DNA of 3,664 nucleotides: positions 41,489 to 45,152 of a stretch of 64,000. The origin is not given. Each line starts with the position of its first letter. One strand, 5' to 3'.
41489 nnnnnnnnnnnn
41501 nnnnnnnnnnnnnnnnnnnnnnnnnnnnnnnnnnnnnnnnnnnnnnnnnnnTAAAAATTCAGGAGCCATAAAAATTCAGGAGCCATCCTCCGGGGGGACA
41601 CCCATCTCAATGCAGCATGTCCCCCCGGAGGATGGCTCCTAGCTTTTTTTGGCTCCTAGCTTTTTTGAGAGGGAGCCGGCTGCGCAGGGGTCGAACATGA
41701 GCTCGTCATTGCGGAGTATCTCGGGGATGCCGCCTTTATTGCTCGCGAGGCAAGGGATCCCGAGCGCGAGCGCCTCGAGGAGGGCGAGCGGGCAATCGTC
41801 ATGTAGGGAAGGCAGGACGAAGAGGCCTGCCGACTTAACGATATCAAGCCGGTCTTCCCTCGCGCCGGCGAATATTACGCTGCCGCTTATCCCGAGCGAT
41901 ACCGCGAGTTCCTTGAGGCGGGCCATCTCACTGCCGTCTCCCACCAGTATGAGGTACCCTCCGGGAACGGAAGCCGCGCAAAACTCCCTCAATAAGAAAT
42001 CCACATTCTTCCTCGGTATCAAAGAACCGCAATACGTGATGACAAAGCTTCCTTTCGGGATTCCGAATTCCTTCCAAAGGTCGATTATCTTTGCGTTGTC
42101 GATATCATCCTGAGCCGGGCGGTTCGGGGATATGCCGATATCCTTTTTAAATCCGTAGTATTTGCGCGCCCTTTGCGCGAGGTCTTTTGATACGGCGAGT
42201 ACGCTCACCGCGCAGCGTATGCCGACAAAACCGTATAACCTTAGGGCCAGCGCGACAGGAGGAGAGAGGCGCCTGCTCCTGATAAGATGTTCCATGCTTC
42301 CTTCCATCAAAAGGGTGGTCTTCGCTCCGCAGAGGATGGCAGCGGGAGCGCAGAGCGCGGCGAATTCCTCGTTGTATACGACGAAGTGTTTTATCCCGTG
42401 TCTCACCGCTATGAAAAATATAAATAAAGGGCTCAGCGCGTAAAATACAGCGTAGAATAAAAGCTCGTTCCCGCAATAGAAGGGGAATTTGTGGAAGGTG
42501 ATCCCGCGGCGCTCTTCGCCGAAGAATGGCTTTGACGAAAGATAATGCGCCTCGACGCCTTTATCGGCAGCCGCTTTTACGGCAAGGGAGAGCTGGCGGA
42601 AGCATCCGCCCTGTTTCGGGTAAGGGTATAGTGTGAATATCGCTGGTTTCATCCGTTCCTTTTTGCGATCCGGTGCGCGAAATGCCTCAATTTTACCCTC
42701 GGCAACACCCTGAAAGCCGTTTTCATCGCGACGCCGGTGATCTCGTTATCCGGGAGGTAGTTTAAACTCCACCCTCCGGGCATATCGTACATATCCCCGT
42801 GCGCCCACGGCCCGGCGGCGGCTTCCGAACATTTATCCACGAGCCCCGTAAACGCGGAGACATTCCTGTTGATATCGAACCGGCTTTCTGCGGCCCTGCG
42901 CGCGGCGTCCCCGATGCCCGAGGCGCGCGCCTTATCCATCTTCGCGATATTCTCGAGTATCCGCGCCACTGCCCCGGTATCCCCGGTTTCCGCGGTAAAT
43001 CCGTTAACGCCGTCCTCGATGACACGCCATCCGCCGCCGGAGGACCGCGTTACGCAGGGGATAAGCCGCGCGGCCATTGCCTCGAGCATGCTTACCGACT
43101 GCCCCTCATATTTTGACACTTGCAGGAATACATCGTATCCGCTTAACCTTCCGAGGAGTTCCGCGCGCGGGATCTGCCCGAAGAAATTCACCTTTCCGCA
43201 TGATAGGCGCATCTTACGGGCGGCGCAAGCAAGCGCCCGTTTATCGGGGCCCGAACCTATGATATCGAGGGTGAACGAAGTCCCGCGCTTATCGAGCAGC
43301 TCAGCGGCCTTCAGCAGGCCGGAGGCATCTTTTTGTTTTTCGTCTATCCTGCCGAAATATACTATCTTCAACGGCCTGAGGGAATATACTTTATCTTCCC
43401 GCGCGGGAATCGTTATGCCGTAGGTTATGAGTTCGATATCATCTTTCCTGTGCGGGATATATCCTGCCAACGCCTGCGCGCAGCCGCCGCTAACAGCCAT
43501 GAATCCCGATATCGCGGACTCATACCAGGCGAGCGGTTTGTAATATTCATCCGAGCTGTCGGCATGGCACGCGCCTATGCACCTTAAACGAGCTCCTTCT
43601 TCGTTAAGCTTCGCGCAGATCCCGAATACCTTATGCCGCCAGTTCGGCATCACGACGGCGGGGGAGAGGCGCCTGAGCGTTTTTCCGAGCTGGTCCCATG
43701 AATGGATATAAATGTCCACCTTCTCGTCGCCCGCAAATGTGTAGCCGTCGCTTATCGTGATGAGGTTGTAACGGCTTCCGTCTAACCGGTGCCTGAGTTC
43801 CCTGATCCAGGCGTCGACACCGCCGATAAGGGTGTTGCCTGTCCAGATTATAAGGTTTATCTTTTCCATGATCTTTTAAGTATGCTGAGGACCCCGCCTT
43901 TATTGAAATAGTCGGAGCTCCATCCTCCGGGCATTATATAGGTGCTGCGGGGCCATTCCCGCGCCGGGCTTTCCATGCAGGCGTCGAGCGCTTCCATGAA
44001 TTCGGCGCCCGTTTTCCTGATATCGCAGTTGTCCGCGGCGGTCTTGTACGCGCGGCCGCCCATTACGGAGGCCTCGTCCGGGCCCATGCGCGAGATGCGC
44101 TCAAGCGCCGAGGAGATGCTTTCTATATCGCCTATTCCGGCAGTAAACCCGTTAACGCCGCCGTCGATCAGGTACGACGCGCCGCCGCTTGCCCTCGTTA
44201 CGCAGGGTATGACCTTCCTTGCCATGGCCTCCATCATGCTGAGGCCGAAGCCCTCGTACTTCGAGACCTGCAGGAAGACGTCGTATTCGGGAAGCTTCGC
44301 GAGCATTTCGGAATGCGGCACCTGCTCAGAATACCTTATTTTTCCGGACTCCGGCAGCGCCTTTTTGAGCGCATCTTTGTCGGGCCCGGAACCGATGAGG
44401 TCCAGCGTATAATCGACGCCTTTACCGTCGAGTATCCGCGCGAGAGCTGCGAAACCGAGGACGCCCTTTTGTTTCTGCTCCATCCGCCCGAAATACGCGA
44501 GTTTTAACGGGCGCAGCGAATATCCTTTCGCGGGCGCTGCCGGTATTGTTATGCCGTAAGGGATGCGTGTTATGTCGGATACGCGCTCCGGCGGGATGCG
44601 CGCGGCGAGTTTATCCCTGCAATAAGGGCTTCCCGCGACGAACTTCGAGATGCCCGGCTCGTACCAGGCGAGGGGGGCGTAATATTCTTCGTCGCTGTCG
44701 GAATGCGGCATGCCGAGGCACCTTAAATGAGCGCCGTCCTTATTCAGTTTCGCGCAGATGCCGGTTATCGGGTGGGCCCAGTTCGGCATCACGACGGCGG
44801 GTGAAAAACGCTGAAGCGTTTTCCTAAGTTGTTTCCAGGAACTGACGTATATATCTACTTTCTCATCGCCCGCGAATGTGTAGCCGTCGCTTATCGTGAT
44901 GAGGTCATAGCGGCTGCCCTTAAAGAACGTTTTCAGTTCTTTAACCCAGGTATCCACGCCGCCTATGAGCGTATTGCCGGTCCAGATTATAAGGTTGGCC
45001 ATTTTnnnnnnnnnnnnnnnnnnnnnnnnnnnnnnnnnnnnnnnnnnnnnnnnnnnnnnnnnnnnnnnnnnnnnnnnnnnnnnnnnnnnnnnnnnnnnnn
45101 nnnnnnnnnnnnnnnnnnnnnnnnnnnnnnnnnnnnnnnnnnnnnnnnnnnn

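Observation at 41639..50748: Wzm/Wzt-type glycan locus with a radical SAM/SPASM enzyme and a GT2-GT-C fusion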

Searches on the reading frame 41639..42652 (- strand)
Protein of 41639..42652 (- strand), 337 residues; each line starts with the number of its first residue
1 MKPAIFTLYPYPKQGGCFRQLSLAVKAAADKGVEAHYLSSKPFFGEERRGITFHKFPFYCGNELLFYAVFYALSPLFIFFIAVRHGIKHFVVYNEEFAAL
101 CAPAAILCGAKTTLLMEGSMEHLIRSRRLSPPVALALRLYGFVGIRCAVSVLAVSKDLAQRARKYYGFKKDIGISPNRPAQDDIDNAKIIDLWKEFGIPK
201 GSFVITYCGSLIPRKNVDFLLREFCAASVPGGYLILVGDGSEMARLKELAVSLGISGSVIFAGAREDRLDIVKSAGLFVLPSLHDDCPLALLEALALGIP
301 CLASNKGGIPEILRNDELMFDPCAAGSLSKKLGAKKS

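Call 3: search_protein_families(library=pfam, proteins=[window:41639-42652:-], max_evalue=0.01)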
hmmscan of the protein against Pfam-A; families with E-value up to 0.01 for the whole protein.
window:41639-42652:- (337 aa): 4 families
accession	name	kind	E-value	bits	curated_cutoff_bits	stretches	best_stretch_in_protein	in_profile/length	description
PF00534.26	Glycos_transf_1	-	9.2e-25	87.6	26.4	1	194-332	7-152/172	Glycosyl transferases group 1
PF13692.12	Glyco_trans_1_4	-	2.6e-23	83.3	27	1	203-331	2-135/142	Glycosyl transferases group 1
PF20706.3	GT4-conflict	-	3.5e-06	26.7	26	1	266-316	273-323/385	Family 4 Glycosyltransferase in conflict systems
PF13439.12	Glyco_transf_4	-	0.0044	17.5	28.5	0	25-177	12-164/170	Glycosyltransferase Family 4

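Call 4: search_protein_families(library=ncbifam, proteins=[window:41639-42652:-], max_evalue=0.01)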
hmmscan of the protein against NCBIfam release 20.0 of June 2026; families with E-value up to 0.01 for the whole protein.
window:41639-42652:- (337 aa): 25 families
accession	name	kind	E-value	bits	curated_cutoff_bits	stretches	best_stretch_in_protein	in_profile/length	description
TIGR03999.1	thiol_BshA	equivalog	1.3e-21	77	273.7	1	148-317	145-315/375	N-acetyl-alpha-D-glucosaminyl L-malate synthase BshA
TIGR03088.1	stp2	hypoth_equivalog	8.9e-18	64.5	409.05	1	229-317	227-315/374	TIGR03088 family PEP-CTERM/XrtA system glycosyltransferase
NF047684.1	TeichurnBiosyTuaC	equivalog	1.1e-15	57.5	550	1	145-331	162-347/391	teichuronic acid biosynthesis protein TuaC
NF007396.0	PRK09922.1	equivalog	1.2e-10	40.8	385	1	214-315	196-301/361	lipopolysaccharide 1,6-galactosyltransferase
TIGR04157.1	glyco_rSAM_CFB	subfamily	2.7e-09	36.5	400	1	185-316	210-342/406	TIGR04157 family glycosyltransferase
NF041876.1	EPS_EpsE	equivalog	6.8e-09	35.4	400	1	243-317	262-338/389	exopolysaccharide biosynthesis GT4 family glycosyltransferase EpsE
TIGR03449.1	mycothiol_MshA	equivalog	4.5e-08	32.4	462.5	1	195-314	213-343/406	D-inositol-3-phosphate glycosyltransferase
NF038011.1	PelF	equivalog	1.3e-07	31.1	100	1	204-313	308-422/489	GT4 family glycosyltransferase PelF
TIGR04063.1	stp3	hypoth_equivalog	1.9e-07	30.4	442.05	1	172-320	182-342/397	TIGR04063 family PEP-CTERM/XrtA system glycosyltransferase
NF038298.1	EPS_HpsO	equivalog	3.3e-07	29.4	575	1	165-332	163-346/388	hormogonium polysaccharide biosynthesis glycosyltransferase HpsO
TIGR04047.1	MSMEG_0565_glyc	hypoth_equivalog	3.6e-07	29.6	259.85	1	145-332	136-335/373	MSMEG_0565 family glycosyltransferase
NF012034.0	PRK15490.1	equivalog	1.9e-06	26.6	813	1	205-312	405-510/578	Vi polysaccharide biosynthesis glycosyltransferase TviE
NF012028.0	PRK15484.1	subfamily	2.2e-06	27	618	1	169-319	160-322/380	lipopolysaccharide N-acetylglucosaminyltransferase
NF046085.1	XrtY_assoc_Gly1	equivalog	5.5e-06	25.5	400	1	214-318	221-328/387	XrtY-associated glycosyltransferase XYAG1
TIGR02095.1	glgA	subfamily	1.2e-05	24.2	328.45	1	192-315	282-409/477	glycogen/starch synthase, ADP-glucose type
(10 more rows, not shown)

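Call 71: search_protein_families(library=padloc, proteins=[window:41639-42652:-], max_evalue=0.001)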
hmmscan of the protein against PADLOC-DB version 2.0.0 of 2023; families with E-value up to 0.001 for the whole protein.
window:41639-42652:- (337 aa): 0 families

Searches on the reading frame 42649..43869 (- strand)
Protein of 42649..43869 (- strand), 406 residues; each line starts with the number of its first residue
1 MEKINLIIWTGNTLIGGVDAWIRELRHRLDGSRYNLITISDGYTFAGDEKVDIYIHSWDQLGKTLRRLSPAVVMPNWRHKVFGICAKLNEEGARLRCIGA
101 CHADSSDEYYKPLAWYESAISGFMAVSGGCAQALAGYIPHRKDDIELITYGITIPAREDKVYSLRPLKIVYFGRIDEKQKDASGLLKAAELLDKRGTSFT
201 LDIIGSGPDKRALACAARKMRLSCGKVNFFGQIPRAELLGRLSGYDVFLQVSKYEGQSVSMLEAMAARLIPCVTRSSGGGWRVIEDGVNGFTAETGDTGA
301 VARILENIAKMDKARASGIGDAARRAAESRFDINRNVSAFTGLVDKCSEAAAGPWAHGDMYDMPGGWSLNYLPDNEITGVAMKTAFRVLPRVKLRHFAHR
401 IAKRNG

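Call 3: search_protein_families(library=pfam, proteins=[window:42649-43869:-], max_evalue=0.01)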
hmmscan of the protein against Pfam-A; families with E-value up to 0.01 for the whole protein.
window:42649-43869:- (406 aa): 3 families
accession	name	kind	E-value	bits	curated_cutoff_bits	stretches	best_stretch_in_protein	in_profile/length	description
PF00534.26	Glycos_transf_1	-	7.7e-21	74.8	26.4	1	166-316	15-163/172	Glycosyl transferases group 1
PF13692.12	Glyco_trans_1_4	-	1e-19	71.6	27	1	168-308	3-139/142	Glycosyl transferases group 1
PF20706.3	GT4-conflict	-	0.001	18.5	26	1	147-291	176-327/385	Family 4 Glycosyltransferase in conflict systems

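Call 4: search_protein_families(library=ncbifam, proteins=[window:42649-43869:-], max_evalue=0.01)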
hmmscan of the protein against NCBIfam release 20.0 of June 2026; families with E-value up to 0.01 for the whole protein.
window:42649-43869:- (406 aa): 23 families
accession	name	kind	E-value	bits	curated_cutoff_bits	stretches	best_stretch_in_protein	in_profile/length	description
NF041876.1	EPS_EpsE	equivalog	8.7e-19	68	400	1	164-336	212-385/389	exopolysaccharide biosynthesis GT4 family glycosyltransferase EpsE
TIGR03088.1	stp2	hypoth_equivalog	3e-17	62.7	409.05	1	164-345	192-371/374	TIGR03088 family PEP-CTERM/XrtA system glycosyltransferase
TIGR03999.1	thiol_BshA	equivalog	1.2e-16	60.7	273.7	1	199-343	230-369/375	N-acetyl-alpha-D-glucosaminyl L-malate synthase BshA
NF007396.0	PRK09922.1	equivalog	1.5e-12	47.1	385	1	165-313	181-328/361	lipopolysaccharide 1,6-galactosyltransferase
TIGR04005.1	wcaL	equivalog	2.7e-10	39.7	537.6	1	165-335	221-394/406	colanic acid biosynthesis glycosyltransferase WcaL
NF041879.1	EPS_EpsH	equivalog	1.3e-08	34.1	800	1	164-328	235-394/431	exopolysaccharide biosynthesis glycosyltransferase EpsH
NF050056.1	ProtGlycPglH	equivalog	2e-08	33.7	600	1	169-335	182-341/354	GalNAc-alpha-(1->4)-GalNAc-alpha-(1->3)-diNAcBac-PP-undecaprenol alpha-1,4-N-acetyl-D-galactosaminyltransferase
TIGR04348.1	TIGR04348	equivalog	2.3e-07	30.2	300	1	155-313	126-279/310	selenoneine biosynthesis selenosugar synthase SenB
TIGR02149.1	glgA_Coryne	subfamily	2.4e-07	30.2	302.4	1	165-332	204-375/391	glycogen synthase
TIGR04063.1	stp3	hypoth_equivalog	7.1e-07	28.4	442.05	1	185-341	231-389/397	TIGR04063 family PEP-CTERM/XrtA system glycosyltransferase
NF038229.1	Glyco4_Geo_Pelo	equivalog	8.7e-07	28.3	400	1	181-344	175-333/338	GPMC system family 4 glycosyltransferase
NF011726.0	PRK15179.1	equivalog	1.1e-06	27.2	733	1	186-344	536-691/694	Vi polysaccharide biosynthesis protein TviE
NF049988.1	MGlcDAGSynMgs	equivalog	1.4e-05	24.7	400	1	178-293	224-337/398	alpha-monoglucosyldiacylglycerol synthase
NF047684.1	TeichurnBiosyTuaC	equivalog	3.1e-05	23.1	550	1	169-337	222-379/391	teichuronic acid biosynthesis protein TuaC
TIGR02470.1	sucr_synth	equivalog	9.2e-05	20.7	810.4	1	247-308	646-706/784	sucrose synthase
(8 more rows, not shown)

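Call 71: search_protein_families(library=padloc, proteins=[window:42649-43869:-], max_evalue=0.001)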
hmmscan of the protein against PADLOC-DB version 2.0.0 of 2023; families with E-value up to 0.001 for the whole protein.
window:42649-43869:- (406 aa): 0 families

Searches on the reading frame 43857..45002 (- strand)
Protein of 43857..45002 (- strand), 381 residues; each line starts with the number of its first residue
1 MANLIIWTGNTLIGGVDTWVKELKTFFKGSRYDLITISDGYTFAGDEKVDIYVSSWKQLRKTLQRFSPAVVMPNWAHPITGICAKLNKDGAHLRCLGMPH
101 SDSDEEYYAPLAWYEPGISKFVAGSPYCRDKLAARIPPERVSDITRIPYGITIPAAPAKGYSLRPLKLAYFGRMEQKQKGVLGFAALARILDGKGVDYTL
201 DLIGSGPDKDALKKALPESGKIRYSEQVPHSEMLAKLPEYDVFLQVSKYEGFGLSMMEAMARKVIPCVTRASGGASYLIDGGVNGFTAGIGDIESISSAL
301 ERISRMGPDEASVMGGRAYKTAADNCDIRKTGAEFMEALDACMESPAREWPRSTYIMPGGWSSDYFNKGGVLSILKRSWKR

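Call 3: search_protein_families(library=pfam, proteins=[window:43857-45002:-], max_evalue=0.01)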
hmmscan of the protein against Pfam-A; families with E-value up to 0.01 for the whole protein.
window:43857-45002:- (381 aa): 3 families
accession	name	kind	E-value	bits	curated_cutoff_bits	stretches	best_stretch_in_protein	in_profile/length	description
PF13692.12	Glyco_trans_1_4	-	1.2e-16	61.7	27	1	167-303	3-139/142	Glycosyl transferases group 1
PF00534.26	Glycos_transf_1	-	3.3e-16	59.7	26.4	1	166-319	16-170/172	Glycosyl transferases group 1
PF20706.3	GT4-conflict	-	1.9e-06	27.6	26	1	144-280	174-322/385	Family 4 Glycosyltransferase in conflict systems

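Call 4: search_protein_families(library=ncbifam, proteins=[window:43857-45002:-], max_evalue=0.01)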
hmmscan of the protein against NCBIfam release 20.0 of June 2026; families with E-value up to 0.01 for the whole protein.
window:43857-45002:- (381 aa): 22 families
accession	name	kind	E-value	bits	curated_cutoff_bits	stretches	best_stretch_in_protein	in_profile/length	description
TIGR03999.1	thiol_BshA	equivalog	7.5e-13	48.1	273.7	1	196-303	228-335/375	N-acetyl-alpha-D-glucosaminyl L-malate synthase BshA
NF007396.0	PRK09922.1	equivalog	2.1e-12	46.6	385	1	165-304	182-324/361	lipopolysaccharide 1,6-galactosyltransferase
NF041876.1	EPS_EpsE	equivalog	6e-11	42.2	400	1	164-329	213-383/389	exopolysaccharide biosynthesis GT4 family glycosyltransferase EpsE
TIGR03088.1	stp2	hypoth_equivalog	8.4e-09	34.9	409.05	1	172-329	201-360/374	TIGR03088 family PEP-CTERM/XrtA system glycosyltransferase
NF047684.1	TeichurnBiosyTuaC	equivalog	1.1e-07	31.2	550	1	169-279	223-328/391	teichuronic acid biosynthesis protein TuaC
TIGR04005.1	wcaL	equivalog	2.7e-07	29.8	537.6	1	164-321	221-385/406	colanic acid biosynthesis glycosyltransferase WcaL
TIGR02918.1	TIGR02918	equivalog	3e-06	26.2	574.6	1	197-262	350-415/500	accessory Sec system glycosyltransferase GtfA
NF041139.1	TreT_Thcocales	equivalog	4.7e-06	25.6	775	1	240-328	314-398/412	trehalose synthase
NF038229.1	Glyco4_Geo_Pelo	equivalog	2.5e-05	23.5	400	1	211-286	209-283/338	GPMC system family 4 glycosyltransferase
TIGR02095.1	glgA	subfamily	4.6e-05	22.3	328.45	1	168-276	297-405/477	glycogen/starch synthase, ADP-glucose type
TIGR02470.1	sucr_synth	equivalog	5.2e-05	21.5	810.4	1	242-294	646-697/784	sucrose synthase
NF001901.0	PRK00654.1-5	equivalog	8.5e-05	21.2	649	1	241-304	392-454/502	glycogen synthase GlgA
TIGR04047.1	MSMEG_0565_glyc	hypoth_equivalog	0.00019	20.6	259.85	1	220-303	257-338/373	MSMEG_0565 family glycosyltransferase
NF041879.1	EPS_EpsH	equivalog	0.0004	19.2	800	1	157-309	229-381/431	exopolysaccharide biosynthesis glycosyltransferase EpsH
NF047880.1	glyco_SdgA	exception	0.00041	19.1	800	1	232-303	382-453/488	serine-aspartate repeat adhesin O-glycosyltransferase SdgA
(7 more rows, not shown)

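Call 71: search_protein_families(library=padloc, proteins=[window:43857-45002:-], max_evalue=0.001)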
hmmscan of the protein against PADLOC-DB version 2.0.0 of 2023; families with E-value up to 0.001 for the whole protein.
window:43857-45002:- (381 aa): 0 families
